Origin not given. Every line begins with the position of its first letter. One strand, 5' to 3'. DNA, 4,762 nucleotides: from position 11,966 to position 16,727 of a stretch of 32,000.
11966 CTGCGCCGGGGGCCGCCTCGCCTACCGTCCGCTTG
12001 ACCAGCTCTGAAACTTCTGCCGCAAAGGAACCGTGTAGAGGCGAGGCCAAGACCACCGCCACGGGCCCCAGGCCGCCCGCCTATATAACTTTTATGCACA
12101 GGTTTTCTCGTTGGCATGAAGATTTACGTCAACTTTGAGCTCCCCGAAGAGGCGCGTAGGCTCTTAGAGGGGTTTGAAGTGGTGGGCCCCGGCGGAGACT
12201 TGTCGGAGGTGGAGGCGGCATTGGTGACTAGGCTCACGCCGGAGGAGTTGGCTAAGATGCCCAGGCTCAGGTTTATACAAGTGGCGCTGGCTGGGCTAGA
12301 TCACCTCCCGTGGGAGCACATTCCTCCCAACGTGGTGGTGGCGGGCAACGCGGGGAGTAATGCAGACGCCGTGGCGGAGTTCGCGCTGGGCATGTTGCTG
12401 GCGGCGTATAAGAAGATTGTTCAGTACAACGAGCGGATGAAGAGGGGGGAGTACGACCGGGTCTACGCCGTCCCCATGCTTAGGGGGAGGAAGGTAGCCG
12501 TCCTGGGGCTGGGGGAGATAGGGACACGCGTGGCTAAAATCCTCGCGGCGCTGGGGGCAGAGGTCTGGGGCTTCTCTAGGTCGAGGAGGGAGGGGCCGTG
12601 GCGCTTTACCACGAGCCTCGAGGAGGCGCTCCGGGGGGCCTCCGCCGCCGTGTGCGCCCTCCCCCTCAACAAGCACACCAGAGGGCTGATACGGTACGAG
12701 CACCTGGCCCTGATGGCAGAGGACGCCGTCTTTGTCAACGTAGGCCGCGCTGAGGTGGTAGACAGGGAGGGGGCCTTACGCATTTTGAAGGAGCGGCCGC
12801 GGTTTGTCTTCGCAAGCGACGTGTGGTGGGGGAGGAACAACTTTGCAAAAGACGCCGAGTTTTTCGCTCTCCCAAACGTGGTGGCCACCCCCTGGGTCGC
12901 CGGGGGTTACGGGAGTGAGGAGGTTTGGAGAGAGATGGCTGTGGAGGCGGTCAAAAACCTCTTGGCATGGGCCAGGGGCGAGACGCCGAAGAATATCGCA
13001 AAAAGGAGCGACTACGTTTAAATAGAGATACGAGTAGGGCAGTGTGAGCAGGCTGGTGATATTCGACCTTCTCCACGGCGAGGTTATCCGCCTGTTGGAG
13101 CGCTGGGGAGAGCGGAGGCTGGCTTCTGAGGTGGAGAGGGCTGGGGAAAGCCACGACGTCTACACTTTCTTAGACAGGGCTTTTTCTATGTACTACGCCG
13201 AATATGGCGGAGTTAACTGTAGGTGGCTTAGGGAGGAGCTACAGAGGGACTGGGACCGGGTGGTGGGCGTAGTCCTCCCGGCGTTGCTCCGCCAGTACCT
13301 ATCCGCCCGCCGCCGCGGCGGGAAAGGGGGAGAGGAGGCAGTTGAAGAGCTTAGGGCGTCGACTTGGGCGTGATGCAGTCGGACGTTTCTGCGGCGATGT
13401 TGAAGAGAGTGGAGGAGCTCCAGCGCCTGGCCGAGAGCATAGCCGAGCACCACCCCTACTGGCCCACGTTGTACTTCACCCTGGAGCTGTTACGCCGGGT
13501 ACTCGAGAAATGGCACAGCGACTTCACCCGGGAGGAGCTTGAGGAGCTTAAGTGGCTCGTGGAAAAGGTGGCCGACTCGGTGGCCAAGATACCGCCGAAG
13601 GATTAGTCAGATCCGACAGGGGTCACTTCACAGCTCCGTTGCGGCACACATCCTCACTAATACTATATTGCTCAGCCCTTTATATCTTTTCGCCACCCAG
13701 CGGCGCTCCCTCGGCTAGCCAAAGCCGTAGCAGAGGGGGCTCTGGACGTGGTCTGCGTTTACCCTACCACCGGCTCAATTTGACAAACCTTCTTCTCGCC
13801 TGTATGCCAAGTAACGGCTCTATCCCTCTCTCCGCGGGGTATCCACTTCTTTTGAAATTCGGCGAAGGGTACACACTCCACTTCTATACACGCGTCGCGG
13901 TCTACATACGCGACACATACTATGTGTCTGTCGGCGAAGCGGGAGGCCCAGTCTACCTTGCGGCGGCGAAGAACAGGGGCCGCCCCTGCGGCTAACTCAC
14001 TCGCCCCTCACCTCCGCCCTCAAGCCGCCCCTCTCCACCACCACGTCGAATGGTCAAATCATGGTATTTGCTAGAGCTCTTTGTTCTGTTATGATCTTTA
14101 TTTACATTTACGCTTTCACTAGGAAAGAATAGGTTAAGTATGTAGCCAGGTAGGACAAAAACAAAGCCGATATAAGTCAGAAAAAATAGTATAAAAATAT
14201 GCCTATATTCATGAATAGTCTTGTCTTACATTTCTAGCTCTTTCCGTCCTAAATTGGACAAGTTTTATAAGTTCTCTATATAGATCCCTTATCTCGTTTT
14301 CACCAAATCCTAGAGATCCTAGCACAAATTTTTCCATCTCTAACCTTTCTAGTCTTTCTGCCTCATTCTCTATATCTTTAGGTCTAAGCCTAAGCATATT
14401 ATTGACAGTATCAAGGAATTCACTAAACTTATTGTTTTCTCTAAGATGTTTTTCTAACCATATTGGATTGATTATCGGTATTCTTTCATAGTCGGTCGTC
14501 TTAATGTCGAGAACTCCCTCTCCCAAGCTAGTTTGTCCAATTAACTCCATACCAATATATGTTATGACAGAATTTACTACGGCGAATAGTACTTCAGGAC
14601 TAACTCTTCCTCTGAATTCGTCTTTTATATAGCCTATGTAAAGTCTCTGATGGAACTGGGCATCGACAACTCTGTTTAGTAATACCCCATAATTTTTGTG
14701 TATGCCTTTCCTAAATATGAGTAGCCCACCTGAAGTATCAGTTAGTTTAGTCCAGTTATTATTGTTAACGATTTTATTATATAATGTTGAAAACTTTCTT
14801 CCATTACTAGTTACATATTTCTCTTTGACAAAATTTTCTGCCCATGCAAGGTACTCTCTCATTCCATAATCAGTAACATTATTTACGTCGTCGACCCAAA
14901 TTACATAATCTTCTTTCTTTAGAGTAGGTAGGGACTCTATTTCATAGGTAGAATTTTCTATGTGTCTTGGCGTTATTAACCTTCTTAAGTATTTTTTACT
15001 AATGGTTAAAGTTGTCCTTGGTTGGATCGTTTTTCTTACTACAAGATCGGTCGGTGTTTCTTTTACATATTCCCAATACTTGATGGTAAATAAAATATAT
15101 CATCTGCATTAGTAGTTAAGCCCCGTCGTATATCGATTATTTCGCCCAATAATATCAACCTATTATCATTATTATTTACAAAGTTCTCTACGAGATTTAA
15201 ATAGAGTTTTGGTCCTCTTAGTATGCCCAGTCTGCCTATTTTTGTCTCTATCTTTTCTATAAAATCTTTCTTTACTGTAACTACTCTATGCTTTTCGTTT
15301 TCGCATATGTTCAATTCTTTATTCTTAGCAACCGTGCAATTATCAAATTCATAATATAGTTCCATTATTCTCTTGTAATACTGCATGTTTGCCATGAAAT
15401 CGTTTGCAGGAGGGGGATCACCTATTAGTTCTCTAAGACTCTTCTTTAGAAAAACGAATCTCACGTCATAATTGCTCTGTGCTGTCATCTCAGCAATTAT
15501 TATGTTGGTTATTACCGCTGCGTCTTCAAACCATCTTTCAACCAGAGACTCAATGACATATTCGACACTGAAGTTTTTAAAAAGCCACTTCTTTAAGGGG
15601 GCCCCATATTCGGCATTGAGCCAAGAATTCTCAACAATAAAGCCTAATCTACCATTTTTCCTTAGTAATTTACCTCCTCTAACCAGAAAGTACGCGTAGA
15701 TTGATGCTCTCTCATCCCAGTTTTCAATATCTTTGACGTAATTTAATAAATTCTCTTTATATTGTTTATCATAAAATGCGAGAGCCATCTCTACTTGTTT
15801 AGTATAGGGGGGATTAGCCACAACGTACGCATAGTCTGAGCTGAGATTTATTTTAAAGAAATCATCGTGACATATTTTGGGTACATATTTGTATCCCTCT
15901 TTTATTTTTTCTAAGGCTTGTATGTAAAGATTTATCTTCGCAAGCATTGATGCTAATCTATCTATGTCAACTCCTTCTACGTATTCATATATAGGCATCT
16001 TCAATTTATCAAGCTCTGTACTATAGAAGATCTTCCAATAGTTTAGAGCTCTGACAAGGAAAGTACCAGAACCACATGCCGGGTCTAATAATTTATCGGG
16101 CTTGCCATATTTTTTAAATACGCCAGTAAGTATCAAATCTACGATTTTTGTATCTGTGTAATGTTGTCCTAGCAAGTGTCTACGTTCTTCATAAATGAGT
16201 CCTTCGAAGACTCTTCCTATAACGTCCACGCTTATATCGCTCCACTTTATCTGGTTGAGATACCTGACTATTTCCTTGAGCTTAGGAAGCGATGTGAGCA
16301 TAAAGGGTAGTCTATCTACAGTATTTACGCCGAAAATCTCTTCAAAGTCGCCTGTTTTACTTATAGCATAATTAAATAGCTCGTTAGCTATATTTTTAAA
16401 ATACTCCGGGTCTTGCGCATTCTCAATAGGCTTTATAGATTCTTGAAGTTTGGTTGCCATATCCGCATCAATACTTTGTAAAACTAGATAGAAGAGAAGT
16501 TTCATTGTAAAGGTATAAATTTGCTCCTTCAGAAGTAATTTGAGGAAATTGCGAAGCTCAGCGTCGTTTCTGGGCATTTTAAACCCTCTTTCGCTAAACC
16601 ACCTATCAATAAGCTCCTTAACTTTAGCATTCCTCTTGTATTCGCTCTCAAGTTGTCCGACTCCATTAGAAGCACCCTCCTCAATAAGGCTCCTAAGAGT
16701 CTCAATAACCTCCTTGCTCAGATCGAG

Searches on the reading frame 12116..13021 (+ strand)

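Call 66: search_protein_families(library=pfam, max_evalue=0.01, proteins=[window:12116-13021:+])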
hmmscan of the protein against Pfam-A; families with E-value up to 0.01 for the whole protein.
window:12116-13021:+ (301 aa): 5 families
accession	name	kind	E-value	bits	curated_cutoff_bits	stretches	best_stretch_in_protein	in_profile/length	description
PF02826.25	2-Hacid_dh_C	-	6.4e-39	133.6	25.1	1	91-262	1-178/178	D-isomer specific 2-hydroxyacid dehydrogenase, NAD binding domain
PF00389.36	2-Hacid_dh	-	2.1e-11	44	24.6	1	38-294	49-132/134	D-isomer specific 2-hydroxyacid dehydrogenase, catalytic domain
PF03446.21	NAD_binding_2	-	0.00074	20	21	1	126-227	1-110/161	NAD binding domain of 6-phosphogluconate dehydrogenase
PF01210.29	NAD_Gly3P_dh_N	-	0.002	18.6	23.1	0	126-156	1-31/158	NAD-dependent glycerol-3-phosphate dehydrogenase N-terminus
PF00670.27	AdoHcyase_NAD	-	0.0045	17.6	27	0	121-150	20-49/162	S-adenosyl-L-homocysteine hydrolase, NAD binding domain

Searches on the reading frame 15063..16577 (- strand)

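Call 23: search_protein_families(library=padloc, max_evalue=0.01, proteins=[window:15063-16577:-])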
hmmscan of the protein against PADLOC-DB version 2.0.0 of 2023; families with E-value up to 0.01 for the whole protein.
window:15063-16577:- (504 aa): 68 families (the best 25 are shown)
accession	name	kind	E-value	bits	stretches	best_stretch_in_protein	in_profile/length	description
PDLC03606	REase_MTase_IIG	-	3.6e-30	102.9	1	17-401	231-618/935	Type IIG restriction enzyme-methyltransferase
PDLC03021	MTase_I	-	9.4e-24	82.1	1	54-374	77-386/491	Type I methyltransferase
PDLC04134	mad2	-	1.2e-23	81.7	1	47-375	190-457/492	mads_2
PDLC03335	MTase_II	-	4.3e-22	76.5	1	99-368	43-308/607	Type II methyltransferase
PDLC03267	MTase_II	-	1.6e-20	71.5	1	134-378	11-231/539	Type II methyltransferase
PDLC03313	MTase_II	-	3.4e-20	70.1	1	121-357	7-245/563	Type II methyltransferase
PDLC03026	MTase_I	-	1e-17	62.4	1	94-363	97-354/487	Type I methyltransferase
PDLC03612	REase_MTase_IIG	-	2.5e-17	60.4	1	250-445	808-987/1247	Type IIG restriction enzyme-methyltransferase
PDLC03630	REase_MTase_IIG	-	5.3e-16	55.6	2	20-219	248-468/1100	Type IIG restriction enzyme-methyltransferase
PDLC03624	REase_MTase_IIG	-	7.7e-16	55.2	1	100-339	381-623/1271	Type IIG restriction enzyme-methyltransferase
PDLC03226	MTase_II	-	7.8e-16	55.8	1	133-368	13-238/579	Type II methyltransferase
PDLC03338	MTase_II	-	4.9e-15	53.3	1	119-338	112-323/604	Type II methyltransferase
PDLC03366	MTase_II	-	7.6e-15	52.6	1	129-378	15-237/568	Type II methyltransferase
PDLC02521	PglX|PglXI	-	1.1e-14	51.4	2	245-379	478-604/1174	PglX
PDLC03227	MTase_II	-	3.9e-14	50.4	1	117-369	8-242/494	Type II methyltransferase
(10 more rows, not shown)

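Call 66: search_protein_families(library=pfam, max_evalue=0.01, proteins=[window:15063-16577:-])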
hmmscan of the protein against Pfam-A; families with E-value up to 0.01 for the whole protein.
window:15063-16577:- (504 aa): 4 families
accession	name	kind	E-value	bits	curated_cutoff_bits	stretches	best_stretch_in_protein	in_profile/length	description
PF02384.22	N6_Mtase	-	5.3e-20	72.4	20.4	1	117-377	3-246/311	N-6 DNA Methylase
PF07669.17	Eco57I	-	7.8e-19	68.8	25.3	1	202-343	5-164/171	Eco57I restriction-modification methylase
PF20473.4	MmeI_Mtase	-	4.4e-08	33.1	27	1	162-221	22-86/259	MmeI, DNA-methyltransferase domain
PF01170.24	UPF0020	-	1.3e-05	25.5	22.3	1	161-268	30-141/197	RMKL-like, methyltransferase domain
